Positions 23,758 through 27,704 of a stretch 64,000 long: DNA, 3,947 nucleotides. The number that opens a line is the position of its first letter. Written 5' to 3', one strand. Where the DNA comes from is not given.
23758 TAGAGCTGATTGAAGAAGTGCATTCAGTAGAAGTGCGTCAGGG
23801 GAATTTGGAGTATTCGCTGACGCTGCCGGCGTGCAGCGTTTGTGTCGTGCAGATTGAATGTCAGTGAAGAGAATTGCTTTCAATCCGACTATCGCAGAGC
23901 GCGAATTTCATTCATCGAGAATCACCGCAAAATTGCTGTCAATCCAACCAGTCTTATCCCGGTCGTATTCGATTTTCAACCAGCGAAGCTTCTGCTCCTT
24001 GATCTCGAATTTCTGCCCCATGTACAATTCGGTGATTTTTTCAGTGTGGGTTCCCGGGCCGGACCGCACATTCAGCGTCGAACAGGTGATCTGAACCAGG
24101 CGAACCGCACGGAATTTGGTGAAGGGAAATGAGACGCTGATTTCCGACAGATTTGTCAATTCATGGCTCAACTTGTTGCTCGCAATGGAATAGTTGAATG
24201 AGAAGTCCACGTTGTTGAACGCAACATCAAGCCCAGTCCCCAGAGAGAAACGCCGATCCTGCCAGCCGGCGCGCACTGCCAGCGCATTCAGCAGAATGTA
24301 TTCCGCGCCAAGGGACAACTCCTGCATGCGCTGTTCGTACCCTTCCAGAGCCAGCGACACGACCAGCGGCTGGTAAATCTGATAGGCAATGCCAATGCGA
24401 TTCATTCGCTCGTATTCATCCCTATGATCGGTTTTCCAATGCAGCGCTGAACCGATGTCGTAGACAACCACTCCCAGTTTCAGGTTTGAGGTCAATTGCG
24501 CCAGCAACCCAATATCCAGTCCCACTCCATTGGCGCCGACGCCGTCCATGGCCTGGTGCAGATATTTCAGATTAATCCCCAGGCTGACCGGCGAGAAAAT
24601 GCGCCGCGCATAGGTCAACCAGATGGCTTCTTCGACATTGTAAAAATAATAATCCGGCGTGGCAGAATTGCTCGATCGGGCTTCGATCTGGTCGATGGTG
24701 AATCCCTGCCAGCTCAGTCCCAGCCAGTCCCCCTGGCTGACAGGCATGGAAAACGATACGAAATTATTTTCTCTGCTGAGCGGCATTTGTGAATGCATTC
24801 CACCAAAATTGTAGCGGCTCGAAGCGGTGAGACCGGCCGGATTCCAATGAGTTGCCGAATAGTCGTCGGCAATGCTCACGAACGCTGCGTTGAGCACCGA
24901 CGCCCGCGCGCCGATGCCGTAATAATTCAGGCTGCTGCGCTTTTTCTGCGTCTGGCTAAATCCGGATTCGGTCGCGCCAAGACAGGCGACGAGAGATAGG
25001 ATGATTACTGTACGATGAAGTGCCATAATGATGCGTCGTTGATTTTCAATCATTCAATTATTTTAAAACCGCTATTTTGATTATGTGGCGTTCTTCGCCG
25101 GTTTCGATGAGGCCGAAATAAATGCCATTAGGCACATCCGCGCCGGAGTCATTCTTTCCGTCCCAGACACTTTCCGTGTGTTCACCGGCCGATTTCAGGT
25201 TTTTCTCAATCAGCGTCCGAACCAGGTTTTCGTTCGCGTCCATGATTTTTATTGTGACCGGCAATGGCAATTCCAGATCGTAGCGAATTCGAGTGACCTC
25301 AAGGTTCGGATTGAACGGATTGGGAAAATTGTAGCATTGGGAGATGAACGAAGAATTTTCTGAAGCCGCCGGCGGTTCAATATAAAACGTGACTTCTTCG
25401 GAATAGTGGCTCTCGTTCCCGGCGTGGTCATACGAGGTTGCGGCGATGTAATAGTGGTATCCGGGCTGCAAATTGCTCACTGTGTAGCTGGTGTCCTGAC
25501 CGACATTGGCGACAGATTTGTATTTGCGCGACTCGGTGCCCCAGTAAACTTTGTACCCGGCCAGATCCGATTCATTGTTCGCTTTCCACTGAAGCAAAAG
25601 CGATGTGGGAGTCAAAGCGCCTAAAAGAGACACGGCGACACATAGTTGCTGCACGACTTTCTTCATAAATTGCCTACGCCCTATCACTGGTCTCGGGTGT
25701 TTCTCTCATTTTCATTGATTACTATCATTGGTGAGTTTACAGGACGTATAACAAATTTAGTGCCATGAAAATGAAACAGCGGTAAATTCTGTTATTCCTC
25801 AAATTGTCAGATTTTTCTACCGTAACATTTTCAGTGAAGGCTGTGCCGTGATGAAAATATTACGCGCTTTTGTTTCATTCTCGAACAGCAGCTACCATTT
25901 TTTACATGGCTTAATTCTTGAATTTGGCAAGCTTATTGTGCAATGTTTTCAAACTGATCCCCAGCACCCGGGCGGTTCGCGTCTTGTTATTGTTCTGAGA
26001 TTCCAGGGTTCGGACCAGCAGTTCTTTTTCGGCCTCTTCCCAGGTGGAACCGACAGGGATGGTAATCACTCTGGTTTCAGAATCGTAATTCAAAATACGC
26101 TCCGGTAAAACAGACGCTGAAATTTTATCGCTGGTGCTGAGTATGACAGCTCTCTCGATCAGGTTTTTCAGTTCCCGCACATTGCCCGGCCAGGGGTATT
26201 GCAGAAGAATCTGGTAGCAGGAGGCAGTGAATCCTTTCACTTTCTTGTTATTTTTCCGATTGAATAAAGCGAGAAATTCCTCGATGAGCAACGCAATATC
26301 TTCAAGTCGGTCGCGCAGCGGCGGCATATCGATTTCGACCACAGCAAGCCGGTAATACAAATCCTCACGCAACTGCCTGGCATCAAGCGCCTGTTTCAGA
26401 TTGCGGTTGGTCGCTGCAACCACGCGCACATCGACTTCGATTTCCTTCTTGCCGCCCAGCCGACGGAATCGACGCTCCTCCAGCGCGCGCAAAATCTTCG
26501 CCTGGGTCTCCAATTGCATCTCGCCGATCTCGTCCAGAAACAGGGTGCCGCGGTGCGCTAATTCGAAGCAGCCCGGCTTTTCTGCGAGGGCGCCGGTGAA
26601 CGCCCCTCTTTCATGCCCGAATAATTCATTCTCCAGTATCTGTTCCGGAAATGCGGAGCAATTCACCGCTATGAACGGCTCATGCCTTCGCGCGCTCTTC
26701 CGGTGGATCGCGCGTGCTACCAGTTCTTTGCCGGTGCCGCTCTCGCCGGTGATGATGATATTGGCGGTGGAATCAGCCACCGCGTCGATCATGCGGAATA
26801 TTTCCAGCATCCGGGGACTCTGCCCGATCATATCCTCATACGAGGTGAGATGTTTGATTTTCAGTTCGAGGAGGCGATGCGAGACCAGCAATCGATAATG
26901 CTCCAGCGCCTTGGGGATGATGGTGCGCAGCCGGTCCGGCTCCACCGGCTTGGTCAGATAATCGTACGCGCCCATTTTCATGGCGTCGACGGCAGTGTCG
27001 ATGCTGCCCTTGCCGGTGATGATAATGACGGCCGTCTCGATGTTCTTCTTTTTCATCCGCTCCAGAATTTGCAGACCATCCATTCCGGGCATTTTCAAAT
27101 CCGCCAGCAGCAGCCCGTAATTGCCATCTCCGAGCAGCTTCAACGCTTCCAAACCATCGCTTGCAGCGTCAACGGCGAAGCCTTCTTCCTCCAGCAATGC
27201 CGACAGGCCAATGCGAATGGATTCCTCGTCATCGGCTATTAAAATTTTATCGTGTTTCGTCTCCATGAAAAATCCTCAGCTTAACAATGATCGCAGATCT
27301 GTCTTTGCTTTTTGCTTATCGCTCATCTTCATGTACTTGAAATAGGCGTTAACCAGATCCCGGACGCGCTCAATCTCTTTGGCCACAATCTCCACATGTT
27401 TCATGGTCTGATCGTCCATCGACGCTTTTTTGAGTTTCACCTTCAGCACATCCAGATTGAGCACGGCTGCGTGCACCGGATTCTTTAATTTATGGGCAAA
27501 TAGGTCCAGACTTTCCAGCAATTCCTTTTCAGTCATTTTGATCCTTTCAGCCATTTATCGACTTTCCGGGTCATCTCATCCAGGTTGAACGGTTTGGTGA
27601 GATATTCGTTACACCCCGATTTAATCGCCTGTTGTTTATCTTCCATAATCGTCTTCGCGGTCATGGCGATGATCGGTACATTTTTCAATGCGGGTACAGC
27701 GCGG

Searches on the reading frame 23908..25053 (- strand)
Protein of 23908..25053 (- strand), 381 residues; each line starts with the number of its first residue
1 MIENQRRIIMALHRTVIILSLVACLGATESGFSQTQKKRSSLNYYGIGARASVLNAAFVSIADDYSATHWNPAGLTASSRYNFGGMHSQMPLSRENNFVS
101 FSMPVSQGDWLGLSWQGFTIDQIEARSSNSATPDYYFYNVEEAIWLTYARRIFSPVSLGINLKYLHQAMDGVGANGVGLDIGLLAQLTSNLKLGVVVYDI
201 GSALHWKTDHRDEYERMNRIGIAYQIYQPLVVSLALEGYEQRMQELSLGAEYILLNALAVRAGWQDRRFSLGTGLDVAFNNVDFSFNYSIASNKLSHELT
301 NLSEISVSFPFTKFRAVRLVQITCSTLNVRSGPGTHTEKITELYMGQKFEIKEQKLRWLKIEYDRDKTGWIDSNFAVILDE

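Call 42: find_encoding_contigs(protein=window:23908-25053:-, flank=3000, max_places=10)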
Protein window:23908-25053:- (381 aa): no gene with exactly this product is on record in the collection.

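Call 43: search_protein_families(library=pfam, proteins=[window:23908-25053:-], max_evalue=0.00001)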
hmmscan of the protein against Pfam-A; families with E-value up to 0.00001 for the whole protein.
window:23908-25053:- (381 aa): 1 family
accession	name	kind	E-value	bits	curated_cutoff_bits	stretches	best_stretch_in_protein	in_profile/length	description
PF08239.17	SH3_3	-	5.3e-11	43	27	1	325-374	1-51/54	Bacterial SH3 domain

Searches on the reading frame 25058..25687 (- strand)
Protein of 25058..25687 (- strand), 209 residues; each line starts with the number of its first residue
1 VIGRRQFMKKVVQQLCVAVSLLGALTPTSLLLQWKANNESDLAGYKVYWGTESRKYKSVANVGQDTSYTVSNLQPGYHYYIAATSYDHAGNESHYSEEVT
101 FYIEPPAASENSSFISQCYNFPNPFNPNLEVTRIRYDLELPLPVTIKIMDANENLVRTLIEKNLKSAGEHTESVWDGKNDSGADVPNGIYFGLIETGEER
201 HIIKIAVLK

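Call 43: search_protein_families(library=pfam, proteins=[window:25058-25687:-], max_evalue=0.00001)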
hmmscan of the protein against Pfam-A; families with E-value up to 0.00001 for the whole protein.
window:25058-25687:- (209 aa): 2 families
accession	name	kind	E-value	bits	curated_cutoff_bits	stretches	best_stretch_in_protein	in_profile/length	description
PF00041.27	fn3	-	1.2e-10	41.9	25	1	24-101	10-83/84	Fibronectin type III domain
PF13860.13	FlgD_ig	-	8.4e-08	32.5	27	1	143-190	23-69/79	FlgD Ig-like domain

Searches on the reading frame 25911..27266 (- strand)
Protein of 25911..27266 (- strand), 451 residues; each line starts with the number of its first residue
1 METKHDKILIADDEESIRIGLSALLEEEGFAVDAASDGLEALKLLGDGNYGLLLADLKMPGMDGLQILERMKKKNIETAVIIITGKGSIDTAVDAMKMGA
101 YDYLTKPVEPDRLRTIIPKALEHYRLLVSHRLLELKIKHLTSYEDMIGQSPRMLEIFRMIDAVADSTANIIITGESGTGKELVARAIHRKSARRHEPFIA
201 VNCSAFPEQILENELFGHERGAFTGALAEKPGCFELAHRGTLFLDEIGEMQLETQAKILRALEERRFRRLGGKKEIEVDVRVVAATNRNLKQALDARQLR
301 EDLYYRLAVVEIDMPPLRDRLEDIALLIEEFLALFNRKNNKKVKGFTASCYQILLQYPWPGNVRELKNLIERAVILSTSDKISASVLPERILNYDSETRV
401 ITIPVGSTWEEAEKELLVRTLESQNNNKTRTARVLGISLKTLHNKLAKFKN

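Call 43: search_protein_families(library=pfam, proteins=[window:25911-27266:-], max_evalue=0.00001)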
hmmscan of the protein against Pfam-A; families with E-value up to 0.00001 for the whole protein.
window:25911-27266:- (451 aa): 8 families
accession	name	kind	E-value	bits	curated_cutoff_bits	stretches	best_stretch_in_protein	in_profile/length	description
PF00158.32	Sigma54_activat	-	6e-71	238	20.2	1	146-312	1-167/168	Sigma-54 interaction domain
PF00072.30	Response_reg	-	3.3e-32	111.4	30.2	1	8-117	1-110/111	Response regulator receiver domain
PF25601.1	AAA_lid_14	-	1.4e-26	92.5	27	1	318-397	1-80/87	AAA+ ATPase lid domain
PF14532.12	Sigma54_activ_2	-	2.8e-24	86.4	25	1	147-317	1-138/138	Sigma-54 interaction domain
PF02954.25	HTH_8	-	6.2e-13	48.7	22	1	410-449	3-42/42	Bacterial regulatory protein, Fis family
PF07728.20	AAA_5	-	1.8e-08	34.9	22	1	169-290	1-125/139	AAA domain (dynein-related subfamily)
PF01078.27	Mg_chelatase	-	1.4e-07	31.6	20.3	0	225-288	93-158/207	Magnesium chelatase, subunit ChlI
PF00004.35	AAA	-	3.6e-06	27.9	21.2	0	170-300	1-120/131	ATPase family associated with various cellular activities (AAA)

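Call 71: find_encoding_contigs(protein=window:25911-27266:-, flank=6000, max_places=5)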
Protein window:25911-27266:- (451 aa): no gene with exactly this product is on record in the collection.

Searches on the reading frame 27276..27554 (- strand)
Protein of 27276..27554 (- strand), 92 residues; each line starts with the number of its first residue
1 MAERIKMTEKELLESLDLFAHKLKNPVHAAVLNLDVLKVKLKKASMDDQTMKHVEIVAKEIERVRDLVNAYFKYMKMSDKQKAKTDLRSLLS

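Call 47: search_protein_families(library=pfam, proteins=[window:27276-27554:-], max_evalue=0.001)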
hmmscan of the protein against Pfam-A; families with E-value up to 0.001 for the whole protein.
window:27276-27554:- (92 aa): 1 family
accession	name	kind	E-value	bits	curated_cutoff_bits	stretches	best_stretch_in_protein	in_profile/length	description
PF00512.31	HisKA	-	1.3e-05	25.6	26.9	1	20-71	10-57/66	His Kinase A (phospho-acceptor) domain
